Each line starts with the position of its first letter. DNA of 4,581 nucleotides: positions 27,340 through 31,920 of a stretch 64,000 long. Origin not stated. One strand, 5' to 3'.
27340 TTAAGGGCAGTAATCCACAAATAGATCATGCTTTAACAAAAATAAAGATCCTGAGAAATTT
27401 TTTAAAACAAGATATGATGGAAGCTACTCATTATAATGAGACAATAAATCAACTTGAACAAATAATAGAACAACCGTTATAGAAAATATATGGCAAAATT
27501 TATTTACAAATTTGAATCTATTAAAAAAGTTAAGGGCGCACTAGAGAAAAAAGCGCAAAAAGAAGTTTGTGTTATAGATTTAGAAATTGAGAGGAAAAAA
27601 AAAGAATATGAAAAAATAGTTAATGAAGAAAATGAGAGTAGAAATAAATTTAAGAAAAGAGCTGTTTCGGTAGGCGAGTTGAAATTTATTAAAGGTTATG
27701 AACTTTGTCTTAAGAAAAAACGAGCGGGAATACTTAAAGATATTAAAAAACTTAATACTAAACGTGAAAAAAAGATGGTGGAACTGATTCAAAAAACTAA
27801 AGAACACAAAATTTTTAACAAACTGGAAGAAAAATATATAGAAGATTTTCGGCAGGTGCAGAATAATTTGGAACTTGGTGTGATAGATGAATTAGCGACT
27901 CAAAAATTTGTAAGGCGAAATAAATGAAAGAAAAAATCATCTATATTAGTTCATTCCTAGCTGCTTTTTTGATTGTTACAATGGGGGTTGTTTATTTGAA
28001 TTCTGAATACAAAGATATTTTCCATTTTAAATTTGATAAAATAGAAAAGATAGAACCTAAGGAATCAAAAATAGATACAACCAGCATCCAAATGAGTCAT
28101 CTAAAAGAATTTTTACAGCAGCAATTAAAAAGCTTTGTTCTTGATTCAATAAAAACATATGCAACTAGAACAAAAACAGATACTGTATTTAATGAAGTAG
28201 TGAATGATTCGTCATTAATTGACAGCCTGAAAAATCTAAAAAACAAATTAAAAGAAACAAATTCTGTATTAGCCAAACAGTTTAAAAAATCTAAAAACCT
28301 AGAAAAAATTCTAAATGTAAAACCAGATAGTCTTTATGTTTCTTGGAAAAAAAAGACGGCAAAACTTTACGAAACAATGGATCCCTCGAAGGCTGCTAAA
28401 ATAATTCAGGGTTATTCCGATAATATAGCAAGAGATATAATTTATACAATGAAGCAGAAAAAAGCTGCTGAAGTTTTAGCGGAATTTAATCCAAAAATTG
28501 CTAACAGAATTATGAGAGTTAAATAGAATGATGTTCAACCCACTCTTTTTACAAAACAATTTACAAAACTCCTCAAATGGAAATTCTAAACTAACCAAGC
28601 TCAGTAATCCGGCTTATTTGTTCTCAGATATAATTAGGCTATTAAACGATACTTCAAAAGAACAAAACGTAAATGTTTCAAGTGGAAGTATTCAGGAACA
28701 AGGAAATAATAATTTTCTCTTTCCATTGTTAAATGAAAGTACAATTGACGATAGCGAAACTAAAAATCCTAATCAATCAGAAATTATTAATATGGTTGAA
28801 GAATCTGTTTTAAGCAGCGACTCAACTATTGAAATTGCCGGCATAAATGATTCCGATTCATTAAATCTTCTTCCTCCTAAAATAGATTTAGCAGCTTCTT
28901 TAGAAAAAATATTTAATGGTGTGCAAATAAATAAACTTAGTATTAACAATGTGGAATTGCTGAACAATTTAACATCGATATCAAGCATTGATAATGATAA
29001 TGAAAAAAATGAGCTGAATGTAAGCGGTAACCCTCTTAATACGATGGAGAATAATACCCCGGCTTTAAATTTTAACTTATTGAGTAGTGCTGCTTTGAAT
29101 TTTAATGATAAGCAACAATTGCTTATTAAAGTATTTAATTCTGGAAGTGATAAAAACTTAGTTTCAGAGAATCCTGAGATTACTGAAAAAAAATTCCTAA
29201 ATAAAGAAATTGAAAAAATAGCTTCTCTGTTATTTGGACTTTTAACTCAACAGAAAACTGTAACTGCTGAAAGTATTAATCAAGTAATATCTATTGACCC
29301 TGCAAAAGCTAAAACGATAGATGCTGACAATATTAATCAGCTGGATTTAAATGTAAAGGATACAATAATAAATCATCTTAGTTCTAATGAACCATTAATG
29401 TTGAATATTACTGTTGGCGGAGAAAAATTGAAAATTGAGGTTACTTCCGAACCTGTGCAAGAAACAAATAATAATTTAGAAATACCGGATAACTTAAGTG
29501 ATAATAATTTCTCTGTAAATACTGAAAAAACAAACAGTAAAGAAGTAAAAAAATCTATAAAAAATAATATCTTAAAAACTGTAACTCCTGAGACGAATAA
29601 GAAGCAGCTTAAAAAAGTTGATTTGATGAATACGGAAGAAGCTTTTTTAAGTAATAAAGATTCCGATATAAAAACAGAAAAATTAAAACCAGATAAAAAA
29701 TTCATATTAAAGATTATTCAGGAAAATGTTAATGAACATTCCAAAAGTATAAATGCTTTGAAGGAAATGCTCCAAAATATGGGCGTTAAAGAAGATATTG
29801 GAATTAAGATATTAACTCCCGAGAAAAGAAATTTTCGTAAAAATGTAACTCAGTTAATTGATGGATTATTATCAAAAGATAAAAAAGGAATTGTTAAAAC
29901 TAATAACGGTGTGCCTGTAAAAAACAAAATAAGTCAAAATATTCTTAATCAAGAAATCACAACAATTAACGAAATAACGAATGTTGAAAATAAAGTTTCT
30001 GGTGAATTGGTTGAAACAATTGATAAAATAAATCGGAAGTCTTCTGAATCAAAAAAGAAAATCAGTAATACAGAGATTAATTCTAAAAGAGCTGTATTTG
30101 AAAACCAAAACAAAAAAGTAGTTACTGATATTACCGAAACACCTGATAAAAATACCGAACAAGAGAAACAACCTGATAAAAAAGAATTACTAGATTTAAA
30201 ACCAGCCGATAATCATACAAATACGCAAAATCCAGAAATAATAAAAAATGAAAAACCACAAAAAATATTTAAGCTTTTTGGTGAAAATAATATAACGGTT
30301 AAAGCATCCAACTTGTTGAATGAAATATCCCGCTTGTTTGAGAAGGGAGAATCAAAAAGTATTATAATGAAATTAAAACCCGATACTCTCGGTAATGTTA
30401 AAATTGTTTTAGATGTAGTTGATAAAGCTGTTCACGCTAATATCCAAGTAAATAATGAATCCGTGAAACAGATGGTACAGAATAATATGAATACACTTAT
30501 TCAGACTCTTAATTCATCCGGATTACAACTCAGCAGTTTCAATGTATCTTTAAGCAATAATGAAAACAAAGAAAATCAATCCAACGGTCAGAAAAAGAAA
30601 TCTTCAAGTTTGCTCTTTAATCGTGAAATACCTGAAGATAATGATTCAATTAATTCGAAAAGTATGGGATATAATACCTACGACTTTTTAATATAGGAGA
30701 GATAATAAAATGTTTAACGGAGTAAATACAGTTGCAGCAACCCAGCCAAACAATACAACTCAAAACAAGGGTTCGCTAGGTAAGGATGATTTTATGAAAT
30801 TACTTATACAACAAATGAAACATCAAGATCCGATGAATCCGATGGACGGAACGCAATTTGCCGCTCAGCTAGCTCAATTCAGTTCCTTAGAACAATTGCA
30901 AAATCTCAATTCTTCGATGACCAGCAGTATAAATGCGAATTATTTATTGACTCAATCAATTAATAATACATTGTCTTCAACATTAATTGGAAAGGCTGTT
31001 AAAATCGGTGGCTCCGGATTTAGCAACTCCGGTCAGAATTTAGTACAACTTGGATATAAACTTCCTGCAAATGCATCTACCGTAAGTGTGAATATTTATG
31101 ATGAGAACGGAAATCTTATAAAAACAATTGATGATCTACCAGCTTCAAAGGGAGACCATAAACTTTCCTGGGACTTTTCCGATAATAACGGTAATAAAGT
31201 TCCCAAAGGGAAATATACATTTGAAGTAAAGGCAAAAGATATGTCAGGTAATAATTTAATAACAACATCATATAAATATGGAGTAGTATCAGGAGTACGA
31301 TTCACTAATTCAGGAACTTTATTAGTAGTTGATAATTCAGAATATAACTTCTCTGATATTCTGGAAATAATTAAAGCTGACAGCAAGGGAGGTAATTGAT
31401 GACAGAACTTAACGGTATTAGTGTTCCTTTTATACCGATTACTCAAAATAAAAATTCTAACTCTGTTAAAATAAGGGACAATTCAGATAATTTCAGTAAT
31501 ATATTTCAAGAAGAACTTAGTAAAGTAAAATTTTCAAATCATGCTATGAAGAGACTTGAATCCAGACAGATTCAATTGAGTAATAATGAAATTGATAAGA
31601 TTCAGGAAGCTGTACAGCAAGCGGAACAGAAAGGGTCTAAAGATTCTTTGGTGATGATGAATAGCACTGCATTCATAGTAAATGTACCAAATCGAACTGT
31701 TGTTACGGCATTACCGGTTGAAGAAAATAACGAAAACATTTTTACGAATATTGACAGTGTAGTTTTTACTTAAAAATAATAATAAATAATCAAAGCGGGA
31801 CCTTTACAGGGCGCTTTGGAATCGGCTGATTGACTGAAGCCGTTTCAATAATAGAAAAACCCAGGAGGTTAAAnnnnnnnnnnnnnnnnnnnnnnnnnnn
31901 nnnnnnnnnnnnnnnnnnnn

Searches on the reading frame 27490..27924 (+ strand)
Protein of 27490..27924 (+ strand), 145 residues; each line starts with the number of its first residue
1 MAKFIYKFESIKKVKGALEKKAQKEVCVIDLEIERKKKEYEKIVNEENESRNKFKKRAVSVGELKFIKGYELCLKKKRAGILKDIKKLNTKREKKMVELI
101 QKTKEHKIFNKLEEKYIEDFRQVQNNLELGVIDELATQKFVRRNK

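Call 25: search_protein_families(library=pfam, proteins=[window:27490-27924:+], max_evalue=0.001)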
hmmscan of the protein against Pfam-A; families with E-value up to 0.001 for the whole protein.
window:27490-27924:+ (145 aa): 1 family
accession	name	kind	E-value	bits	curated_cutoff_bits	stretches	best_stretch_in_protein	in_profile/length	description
PF02050.21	FliJ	-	3.9e-09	37.2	28.4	1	28-140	9-123/123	Flagellar FliJ protein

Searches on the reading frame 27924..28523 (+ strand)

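Call 25: search_protein_families(library=pfam, proteins=[window:27924-28523:+], max_evalue=0.001)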
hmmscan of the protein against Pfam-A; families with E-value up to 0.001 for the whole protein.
window:27924-28523:+ (200 aa): 3 families
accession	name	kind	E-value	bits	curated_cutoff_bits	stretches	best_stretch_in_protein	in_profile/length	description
PF03448.22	MgtE_N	-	8.8e-05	23.4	25.9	1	145-195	18-80/102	MgtE intracellular N domain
PF14841.11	FliG_M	-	0.00021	21.9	25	0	174-198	21-45/76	FliG middle domain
PF17374.7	DUF5396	-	0.00041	18.8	25.9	1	6-57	374-425/947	Family of unknown function (DUF5396)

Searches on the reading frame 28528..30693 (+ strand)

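Call 25: search_protein_families(library=pfam, proteins=[window:28528-30693:+], max_evalue=0.001)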
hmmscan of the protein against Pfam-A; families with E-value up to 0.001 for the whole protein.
window:28528-30693:+ (722 aa): 1 family
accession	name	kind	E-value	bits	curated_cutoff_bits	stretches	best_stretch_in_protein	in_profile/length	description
PF02120.21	Flg_hook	-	1.1e-15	57.6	29.8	1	605-680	8-83/85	Flagellar hook-length control protein FliK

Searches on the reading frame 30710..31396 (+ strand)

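Call 25: search_protein_families(library=pfam, proteins=[window:30710-31396:+], max_evalue=0.001)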
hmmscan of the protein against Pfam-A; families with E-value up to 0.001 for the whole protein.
window:30710-31396:+ (229 aa): 4 families
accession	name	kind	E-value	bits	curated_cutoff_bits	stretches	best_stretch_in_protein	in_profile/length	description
PF03963.19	FlgD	-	8.8e-24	83.9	27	1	11-72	14-75/75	Flagellar hook capping protein - N-terminal region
PF13860.13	FlgD_ig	-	1.7e-19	70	27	1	106-177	6-77/79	FlgD Ig-like domain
PF13861.12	FLgD_tudor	-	1.4e-06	28.8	26.9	1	89-217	6-57/58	FlgD Tudor-like domain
PF07495.19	Y_Y_Y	-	0.00071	19.9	26.6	0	163-182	34-53/65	Y_Y_Y domain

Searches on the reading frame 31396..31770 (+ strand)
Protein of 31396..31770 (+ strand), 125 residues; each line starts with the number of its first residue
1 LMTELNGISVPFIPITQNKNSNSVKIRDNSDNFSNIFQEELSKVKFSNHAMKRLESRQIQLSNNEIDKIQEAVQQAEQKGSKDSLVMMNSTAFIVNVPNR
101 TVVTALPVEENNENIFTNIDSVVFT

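Call 25: search_protein_families(library=pfam, proteins=[window:31396-31770:+], max_evalue=0.001)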
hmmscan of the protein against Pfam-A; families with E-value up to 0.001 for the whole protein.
window:31396-31770:+ (125 aa): 1 family
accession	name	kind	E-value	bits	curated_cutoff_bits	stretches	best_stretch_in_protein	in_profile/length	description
PF12611.13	Flagellar_put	-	3e-10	40.1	21.1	1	101-124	1-24/24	Putative flagellar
